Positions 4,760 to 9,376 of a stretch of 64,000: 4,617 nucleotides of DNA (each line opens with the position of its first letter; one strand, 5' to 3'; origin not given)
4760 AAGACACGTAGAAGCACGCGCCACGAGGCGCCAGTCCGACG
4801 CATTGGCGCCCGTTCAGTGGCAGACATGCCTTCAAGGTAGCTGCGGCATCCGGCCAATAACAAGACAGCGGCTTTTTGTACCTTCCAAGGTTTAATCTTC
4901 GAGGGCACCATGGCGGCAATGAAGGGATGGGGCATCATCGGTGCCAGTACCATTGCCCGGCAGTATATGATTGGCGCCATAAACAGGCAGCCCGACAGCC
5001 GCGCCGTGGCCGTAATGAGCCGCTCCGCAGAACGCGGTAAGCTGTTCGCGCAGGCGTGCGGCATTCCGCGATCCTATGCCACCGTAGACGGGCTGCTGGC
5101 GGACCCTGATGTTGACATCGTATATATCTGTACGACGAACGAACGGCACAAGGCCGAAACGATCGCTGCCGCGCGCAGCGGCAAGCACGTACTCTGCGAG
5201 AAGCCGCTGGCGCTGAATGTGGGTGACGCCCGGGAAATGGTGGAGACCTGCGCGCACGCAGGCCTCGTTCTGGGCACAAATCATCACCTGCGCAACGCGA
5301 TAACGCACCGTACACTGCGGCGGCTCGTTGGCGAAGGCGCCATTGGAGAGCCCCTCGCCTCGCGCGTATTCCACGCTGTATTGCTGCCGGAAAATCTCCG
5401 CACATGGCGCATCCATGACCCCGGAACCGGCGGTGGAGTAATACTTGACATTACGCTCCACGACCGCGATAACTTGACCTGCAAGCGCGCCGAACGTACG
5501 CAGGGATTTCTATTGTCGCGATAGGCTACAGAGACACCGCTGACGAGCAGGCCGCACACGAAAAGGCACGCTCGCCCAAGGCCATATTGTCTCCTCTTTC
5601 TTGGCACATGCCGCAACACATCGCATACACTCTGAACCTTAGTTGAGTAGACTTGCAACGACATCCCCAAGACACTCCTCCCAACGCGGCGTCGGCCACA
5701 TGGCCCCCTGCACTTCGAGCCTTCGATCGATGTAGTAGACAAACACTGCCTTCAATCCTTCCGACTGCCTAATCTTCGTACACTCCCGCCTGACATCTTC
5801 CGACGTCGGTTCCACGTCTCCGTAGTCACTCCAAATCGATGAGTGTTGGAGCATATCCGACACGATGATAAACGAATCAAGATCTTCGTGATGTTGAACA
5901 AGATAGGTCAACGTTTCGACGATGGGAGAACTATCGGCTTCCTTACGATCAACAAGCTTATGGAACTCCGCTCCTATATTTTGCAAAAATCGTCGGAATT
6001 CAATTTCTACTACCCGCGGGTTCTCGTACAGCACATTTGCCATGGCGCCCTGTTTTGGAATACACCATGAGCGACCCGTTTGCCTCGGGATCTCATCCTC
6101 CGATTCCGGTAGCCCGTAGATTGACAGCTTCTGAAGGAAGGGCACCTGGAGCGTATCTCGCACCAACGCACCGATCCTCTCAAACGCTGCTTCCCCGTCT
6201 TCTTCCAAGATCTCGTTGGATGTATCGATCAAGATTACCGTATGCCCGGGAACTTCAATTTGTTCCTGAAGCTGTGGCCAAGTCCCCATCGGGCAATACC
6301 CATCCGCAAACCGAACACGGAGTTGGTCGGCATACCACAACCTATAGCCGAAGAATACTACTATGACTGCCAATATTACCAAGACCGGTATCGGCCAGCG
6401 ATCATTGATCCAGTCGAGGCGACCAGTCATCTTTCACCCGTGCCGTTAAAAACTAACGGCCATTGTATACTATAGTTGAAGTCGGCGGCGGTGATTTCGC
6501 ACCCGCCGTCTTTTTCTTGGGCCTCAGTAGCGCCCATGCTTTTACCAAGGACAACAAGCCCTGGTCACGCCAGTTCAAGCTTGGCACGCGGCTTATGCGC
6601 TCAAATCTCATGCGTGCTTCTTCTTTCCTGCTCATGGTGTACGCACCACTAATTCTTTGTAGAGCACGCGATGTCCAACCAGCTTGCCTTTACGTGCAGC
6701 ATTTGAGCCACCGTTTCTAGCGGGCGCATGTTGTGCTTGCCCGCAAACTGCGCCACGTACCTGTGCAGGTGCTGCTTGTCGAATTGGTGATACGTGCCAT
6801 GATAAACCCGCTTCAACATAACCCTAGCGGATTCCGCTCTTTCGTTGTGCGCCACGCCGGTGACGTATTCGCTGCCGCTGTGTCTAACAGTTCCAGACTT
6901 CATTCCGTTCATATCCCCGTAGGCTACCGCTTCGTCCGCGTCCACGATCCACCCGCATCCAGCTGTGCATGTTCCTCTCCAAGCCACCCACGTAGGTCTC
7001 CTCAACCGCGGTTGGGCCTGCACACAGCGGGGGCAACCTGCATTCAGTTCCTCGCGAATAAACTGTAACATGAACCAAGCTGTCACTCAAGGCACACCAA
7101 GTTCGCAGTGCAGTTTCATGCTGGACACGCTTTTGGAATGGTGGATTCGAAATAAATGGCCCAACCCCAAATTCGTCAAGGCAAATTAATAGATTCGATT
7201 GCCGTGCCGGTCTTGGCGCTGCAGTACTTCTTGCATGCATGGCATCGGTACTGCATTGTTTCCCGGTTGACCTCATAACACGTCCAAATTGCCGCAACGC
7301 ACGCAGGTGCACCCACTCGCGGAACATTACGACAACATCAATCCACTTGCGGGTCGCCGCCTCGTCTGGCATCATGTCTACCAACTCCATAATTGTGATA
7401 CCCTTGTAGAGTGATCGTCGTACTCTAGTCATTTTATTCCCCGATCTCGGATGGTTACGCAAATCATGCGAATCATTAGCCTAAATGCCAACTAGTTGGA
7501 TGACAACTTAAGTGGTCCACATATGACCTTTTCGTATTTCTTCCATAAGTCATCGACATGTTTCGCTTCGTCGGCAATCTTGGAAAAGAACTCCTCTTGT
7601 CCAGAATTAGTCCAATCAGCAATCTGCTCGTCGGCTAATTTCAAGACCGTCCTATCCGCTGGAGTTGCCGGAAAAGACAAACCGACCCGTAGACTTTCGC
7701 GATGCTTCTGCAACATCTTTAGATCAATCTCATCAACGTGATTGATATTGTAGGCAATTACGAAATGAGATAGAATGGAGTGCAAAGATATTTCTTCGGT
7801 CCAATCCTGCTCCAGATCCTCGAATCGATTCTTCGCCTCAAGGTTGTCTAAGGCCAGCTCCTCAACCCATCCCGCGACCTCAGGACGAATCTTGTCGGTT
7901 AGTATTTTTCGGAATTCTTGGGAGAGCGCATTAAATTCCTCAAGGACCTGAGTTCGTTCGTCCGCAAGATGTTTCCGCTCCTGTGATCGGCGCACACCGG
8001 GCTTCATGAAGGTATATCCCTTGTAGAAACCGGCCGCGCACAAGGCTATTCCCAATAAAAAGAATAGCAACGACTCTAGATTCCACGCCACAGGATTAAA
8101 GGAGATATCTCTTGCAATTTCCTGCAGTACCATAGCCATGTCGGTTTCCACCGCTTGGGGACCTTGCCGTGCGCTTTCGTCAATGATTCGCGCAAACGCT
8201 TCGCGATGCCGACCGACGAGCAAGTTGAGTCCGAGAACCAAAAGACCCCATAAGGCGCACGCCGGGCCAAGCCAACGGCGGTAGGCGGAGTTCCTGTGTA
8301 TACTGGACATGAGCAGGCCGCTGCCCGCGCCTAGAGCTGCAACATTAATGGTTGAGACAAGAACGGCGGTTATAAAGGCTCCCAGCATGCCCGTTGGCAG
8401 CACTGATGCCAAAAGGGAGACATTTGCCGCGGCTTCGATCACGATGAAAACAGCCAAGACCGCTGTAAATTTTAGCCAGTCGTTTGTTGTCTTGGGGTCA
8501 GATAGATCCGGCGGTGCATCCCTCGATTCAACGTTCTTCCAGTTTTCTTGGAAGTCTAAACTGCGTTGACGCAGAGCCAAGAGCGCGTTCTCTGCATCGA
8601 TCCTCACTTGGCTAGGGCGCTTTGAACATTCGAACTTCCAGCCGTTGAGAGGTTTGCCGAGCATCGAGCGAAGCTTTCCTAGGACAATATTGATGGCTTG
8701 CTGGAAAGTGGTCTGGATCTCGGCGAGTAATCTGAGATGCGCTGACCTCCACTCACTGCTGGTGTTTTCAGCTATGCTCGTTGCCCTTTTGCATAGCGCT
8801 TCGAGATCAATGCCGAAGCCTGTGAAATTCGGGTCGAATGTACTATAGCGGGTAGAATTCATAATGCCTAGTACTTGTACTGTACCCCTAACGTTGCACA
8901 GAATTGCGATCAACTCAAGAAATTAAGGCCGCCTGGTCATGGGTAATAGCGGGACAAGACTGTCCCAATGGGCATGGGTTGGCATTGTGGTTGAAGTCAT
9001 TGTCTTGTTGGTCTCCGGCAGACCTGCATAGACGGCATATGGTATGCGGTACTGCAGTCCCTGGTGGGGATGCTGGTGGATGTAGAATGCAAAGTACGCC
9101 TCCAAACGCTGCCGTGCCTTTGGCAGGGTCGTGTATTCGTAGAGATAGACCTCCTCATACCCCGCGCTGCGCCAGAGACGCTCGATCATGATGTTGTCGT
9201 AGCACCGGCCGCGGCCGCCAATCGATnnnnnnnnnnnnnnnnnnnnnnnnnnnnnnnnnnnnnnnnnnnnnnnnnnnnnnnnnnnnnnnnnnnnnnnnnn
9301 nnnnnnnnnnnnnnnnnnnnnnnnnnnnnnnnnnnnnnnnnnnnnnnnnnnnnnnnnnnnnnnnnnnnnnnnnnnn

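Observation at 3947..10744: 1.5-kb direct duplication flanking a 3.76-kb low-GC insert: signature of Campbell-type integration of a circular DNA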

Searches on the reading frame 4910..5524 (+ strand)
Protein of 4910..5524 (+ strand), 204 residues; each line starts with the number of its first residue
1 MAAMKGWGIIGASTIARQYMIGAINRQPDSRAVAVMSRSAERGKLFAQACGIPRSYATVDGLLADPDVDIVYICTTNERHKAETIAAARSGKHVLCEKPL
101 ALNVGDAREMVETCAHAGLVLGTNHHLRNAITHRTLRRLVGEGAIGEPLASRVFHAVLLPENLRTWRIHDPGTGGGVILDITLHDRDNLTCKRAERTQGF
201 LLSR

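Call 5: search_protein_families(library=pfam, proteins=[window:4910-5524:+], max_evalue=0.01)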
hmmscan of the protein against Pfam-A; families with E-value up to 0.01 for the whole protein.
window:4910-5524:+ (204 aa): 4 families
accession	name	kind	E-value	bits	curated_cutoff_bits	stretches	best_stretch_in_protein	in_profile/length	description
PF01408.29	GFO_IDH_MocA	-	1.3e-28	100.5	24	1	7-125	3-120/120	Oxidoreductase family, NAD-binding Rossmann fold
PF22725.1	GFO_IDH_MocA_C3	-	2.3e-07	31.3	27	1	133-188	1-56/124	GFO/IDH/MocA C-terminal domain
PF01118.30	Semialdhyde_dh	-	0.007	17.2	26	0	8-94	3-93/121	Semialdehyde dehydrogenase, NAD binding domain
PF03447.22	NAD_binding_3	-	0.0094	17.1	24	0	20-102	9-93/116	Homoserine dehydrogenase, NAD binding domain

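Call 6: search_protein_families(library=ncbifam, proteins=[window:4910-5524:+], max_evalue=0.01)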
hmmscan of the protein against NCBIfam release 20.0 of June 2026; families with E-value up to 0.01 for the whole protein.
window:4910-5524:+ (204 aa): 11 families
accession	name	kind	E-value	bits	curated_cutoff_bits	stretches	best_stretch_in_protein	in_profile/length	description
TIGR04380.1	myo_inos_iolG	equivalog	3.5e-24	85.3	355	1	8-188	5-180/330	inositol 2-dehydrogenase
NF041392.1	XylDh_Gfo6_Halo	equivalog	7.7e-21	74.3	350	1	9-183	21-202/350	D-xylose 1-dehydrogenase Gfo6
NF052479.1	LevoglcsnDh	equivalog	8.4e-20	70.8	650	1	41-184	47-193/386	levoglucosan dehydrogenase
NF008607.0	PRK11579.1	subfamily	7.6e-17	61.3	330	1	8-187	8-183/346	oxidoreductase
NF052679.1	InsChiInosDhIolG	equivalog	2.6e-13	49.7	540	1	7-155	5-155/343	bifunctional inositol 2-dehydrogenase/D-chiro-inositol 1-dehydrogenase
NF058563.1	BT_2159_fam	equivalog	6.1e-13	48.5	650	1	57-155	52-150/350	disaccharide 3-dehydrogenase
NF040723.1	UDP-GlcNAcDh_Arch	equivalog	4.2e-11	42.9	450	1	29-189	24-173/302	UDP-N-acetylglucosamine 3-dehydrogenase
NF007574.0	PRK10206.1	equivalog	6.6e-09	35.3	352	1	29-147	27-145/345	oxidoreductase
NF058561.1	BT_2158_fam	equivalog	5.6e-06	25.2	750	1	67-146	96-175/487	glycoside 3-dehydrogenase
TIGR03215.1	ac_ald_DH_ac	equivalog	0.00014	21.3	282.25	1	8-96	5-93/285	acetaldehyde dehydrogenase (acetylating)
NF006157.0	PRK08300.1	subfamily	0.0076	15.6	166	0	8-95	9-99/303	acetaldehyde dehydrogenase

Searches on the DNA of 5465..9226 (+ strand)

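Call 76: search_dna_similar(query=window:5465-9226:+, collection=plasmids, mode=distant, max_rows=10)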
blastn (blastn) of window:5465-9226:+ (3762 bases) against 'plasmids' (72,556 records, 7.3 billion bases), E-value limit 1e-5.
No match.

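Call 77: search_dna_similar(query=window:5465-9226:+, collection=phages, mode=distant, max_rows=10)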
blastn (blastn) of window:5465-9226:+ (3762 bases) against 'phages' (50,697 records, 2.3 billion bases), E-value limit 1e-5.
No match.

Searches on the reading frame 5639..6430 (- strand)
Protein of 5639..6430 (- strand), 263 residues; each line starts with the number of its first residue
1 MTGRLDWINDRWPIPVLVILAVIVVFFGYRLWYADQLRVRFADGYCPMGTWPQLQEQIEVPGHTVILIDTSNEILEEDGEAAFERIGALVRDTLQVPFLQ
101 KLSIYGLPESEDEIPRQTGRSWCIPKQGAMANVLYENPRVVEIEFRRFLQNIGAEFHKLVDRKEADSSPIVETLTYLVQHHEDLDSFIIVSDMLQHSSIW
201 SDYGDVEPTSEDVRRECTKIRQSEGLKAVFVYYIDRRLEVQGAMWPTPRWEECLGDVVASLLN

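Call 5: search_protein_families(library=pfam, proteins=[window:5639-6430:-], max_evalue=0.01)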
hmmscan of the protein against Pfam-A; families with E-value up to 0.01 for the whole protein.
window:5639-6430:- (263 aa): 0 families

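Call 6: search_protein_families(library=ncbifam, proteins=[window:5639-6430:-], max_evalue=0.01)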
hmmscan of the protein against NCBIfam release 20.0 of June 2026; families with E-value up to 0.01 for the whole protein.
window:5639-6430:- (263 aa): 0 families

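Call 24: search_protein_families(library=padloc, proteins=[window:5639-6430:-], max_evalue=0.1)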
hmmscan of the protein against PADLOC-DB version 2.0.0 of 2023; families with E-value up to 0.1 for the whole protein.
window:5639-6430:- (263 aa): 1 family
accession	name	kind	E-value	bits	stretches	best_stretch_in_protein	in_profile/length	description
PDLC02799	SspG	-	0.012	12.6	1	121-199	54-131/498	SspG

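Call 41: find_homologous_proteins(query=window:5639-6430:-, max_evalue=0.001)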
Query window:5639-6430:- (263 aa): 83 proteins with E <= 0.001 among 602 candidates.
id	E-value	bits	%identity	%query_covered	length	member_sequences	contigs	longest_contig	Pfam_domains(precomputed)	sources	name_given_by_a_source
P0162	9.8e-167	571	96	100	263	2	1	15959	-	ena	-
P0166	5.4e-133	461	78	100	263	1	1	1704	-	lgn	-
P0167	4.6e-118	412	69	100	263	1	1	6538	-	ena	-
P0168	6.3e-98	346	60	94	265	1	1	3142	-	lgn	-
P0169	6.9e-96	339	56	97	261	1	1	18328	-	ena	-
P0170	2.4e-95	337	60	94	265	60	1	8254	-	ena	-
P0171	6.4e-95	336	58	94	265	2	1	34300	-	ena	-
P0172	6.2e-94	332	59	94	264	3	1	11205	-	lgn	-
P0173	6.2e-93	329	57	96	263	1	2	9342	-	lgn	-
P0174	8.6e-93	329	60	90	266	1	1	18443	-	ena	-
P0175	1.0e-92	328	56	96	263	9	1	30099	-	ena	-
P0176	1.2e-92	328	59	95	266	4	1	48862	-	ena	-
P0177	6.2e-92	326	59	95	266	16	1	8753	-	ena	-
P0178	7.1e-92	326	58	94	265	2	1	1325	-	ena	-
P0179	7.6e-92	326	57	96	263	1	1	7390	-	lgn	-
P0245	5.7e-48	182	73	45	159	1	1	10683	-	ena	-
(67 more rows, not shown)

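Call 50: predict_structure(alignment_id=A1)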
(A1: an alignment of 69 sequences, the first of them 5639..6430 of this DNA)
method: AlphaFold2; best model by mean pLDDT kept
length: 263 residues; sequences in the alignment: 69
mean_pLDDT: 86.4   pTM: 0.82
mean pLDDT of the five models: 86.4, 85.8, 85.5, 84.7, 84.7
residues with pLDDT >= 90: 137; 70-90: 99; 50-70: 24; < 50: 3
segments of 3 or more residues with pLDDT < 50: none
pLDDT, mean of each block of 10 residues (from residue 1): 52 86 95 89 90 92 92 80 94 92 90 85 93 86 94 90 79 93 95 84 70 89 91 76 76 92 89
secondary structure, 60 per line:
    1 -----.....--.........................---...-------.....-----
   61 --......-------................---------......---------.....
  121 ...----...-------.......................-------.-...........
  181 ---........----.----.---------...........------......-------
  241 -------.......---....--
elements in order: H6-10 H13-37 H51-55 E63-68 H76-91 E101-106 E116-123 H138-160 H170-180 E184-191 H211-221 E228-233 H248-254 E258-261

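Call 53: fold_search(model_id=the predicted structure, library=pdb)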
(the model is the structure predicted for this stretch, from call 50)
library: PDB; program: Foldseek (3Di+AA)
matches with E <= 10: 921; with E <= 0.001: 59
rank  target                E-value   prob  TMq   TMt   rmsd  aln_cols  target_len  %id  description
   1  3eh1                  2.8e-05  1.00  0.38  0.16  10.5       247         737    8  Crystal structure of the human COPII-coat protein Sec24b (released 2008-10-21)
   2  3egd_B                3.2e-05  1.00  0.41  0.17   8.5       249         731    8  Crystal structure of the mammalian COPII-coat protein Sec23a/24a complexed with the SNARE protein Sec22 and bound to t (released 2008-10-21)
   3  4cnb_A                3.4e-05  1.00  0.41  0.29   7.7       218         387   12  Structure of proximal thread matrix protein 1 (PTMP1) from the mussel byssus - Crystal form 2 (released 2014-03-12)
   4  4bzi_E                3.8e-05  1.00  0.41  0.17  11.2       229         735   10  The structure of the COPII coat assembled on membranes (released 2013-09-18)
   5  1m2v_B                3.8e-05  1.00  0.41  0.17  11.2       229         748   10  Crystal Structure of the yeast Sec23/24 heterodimer (released 2002-09-20)
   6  1atz_B                4.6e-05  1.00  0.37  0.48   7.7       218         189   13  HUMAN VON WILLEBRAND FACTOR A3 DOMAIN (released 1998-02-25)
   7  1fe8_C                5.9e-05  1.00  0.41  0.54   6.3       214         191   14  CRYSTAL STRUCTURE OF THE VON WILLEBRAND FACTOR A3 DOMAIN IN COMPLEX WITH A FAB FRAGMENT OF IGG RU5 THAT INHIBITS COLLA (released 2001-04-04)
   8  8ebu_E                5.9e-05  1.00  0.40  0.29  12.1       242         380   11  XPC release from Core7-XPA-DNA (Cy5) (released 2023-04-19)
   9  4c2a_A                7.5e-05  1.00  0.39  0.49   7.1       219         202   12  Crystal Structure of High-Affinity von Willebrand Factor A1 domain with R1306Q and I1309V Mutations in Complex with Hi (released 2014-01-08)
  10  4c29_A                8.5e-05  1.00  0.35  0.43   7.4       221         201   14  Crystal Structure of High-Affinity von Willebrand Factor A1 domain with Disulfide Mutation (released 2014-01-08)
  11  1sq0_A                9.6e-05  1.00  0.38  0.48   6.7       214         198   12  Crystal Structure of the Complex of the Wild-type Von Willebrand Factor A1 domain and Glycoprotein Ib alpha at 2.6 Ang (released 2004-04-13)
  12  9p98_A                9.6e-05  1.00  0.38  0.16   6.0       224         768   11  CryoEM structure of the open integrin alphaEbeta7 bound to fab LF61 (released 2025-09-24)
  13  8ft6                  1.1e-04  1.00  0.37  0.38   7.9       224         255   12  The von Willebrand factor A domain of human capillary morphogenesis gene II, flexibly fused to the 1TEL crystallization  (released 2023-03-22)
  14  4cn9_A                1.2e-04  1.00  0.37  0.26   8.0       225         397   11  structure of proximal thread matrix protein 1 (PTMP1) from the mussel byssus with zinc occupied MIDAS motif (released 2014-03-12)
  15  6zga_B                1.2e-04  1.00  0.42  0.17  11.6       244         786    9  COPII on membranes, inner coat (released 2021-02-17)
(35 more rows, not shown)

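Call 56: find_encoding_contigs(protein=P0166, flank=10000, max_places=3)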
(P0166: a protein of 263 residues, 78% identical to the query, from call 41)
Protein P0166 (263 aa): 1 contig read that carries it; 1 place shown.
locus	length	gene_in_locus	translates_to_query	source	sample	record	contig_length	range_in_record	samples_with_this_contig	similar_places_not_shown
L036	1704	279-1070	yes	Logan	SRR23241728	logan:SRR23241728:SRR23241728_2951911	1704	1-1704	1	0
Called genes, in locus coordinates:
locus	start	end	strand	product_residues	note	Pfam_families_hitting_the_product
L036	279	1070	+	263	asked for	-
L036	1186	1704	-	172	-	?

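Call 57: find_encoding_contigs(protein=P0245, flank=10000, max_places=3)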
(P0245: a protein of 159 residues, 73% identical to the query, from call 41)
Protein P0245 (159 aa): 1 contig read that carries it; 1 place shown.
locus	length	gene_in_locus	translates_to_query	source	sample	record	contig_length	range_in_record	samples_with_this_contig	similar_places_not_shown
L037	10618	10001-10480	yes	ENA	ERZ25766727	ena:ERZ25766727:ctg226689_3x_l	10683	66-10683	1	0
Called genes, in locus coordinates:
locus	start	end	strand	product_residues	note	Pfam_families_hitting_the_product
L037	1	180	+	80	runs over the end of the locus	?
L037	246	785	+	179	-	-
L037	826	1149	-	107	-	PF13683:rve_3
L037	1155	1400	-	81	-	-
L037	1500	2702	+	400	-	-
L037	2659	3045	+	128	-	-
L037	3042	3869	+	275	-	-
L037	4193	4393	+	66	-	-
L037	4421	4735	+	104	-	-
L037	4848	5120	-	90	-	PF05016:ParE_toxin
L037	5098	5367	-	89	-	-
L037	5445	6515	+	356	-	PF13565:HTH_32, PF01498:HTH_Tnp_Tc3_2 (faint), PF13276:HTH_21 (weak), PF13683:rve_3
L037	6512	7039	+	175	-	PF00872:Transposase_mut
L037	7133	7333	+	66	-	-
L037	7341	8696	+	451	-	PF13186:SPASM (weak), PF04055:Radical_SAM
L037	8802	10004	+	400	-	-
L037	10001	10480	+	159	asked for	-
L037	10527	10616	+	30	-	?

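Call 78: search_dna_similar(query=window:5639-6430:-, collection=plasmids, mode=protein, max_rows=10)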
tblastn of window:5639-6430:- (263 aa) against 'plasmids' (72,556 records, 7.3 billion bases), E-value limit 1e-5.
No match.

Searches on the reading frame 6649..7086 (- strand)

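Call 5: search_protein_families(library=pfam, proteins=[window:6649-7086:-], max_evalue=0.01)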
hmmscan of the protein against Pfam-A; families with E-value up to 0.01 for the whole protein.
window:6649-7086:- (145 aa): 1 family
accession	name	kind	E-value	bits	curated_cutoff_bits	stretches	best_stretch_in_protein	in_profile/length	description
PF12762.13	DDE_Tnp_IS1595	-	3.7e-11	43.7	27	1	47-115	79-149/153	ISXO2-like transposase domain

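Call 6: search_protein_families(library=ncbifam, proteins=[window:6649-7086:-], max_evalue=0.01)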
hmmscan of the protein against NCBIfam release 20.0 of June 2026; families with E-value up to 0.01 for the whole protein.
window:6649-7086:- (145 aa): 2 families
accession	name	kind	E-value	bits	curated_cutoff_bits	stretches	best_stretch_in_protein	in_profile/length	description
NF033547.1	transpos_IS1595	equivalog_domain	2e-08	34.4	75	1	47-121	137-215/215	IS1595 family transposase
NF000242.2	macrolide_MphB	exception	4.4e-05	22.9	615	1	44-96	80-132/299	Mph(B) family macrolide 2'-phosphotransferase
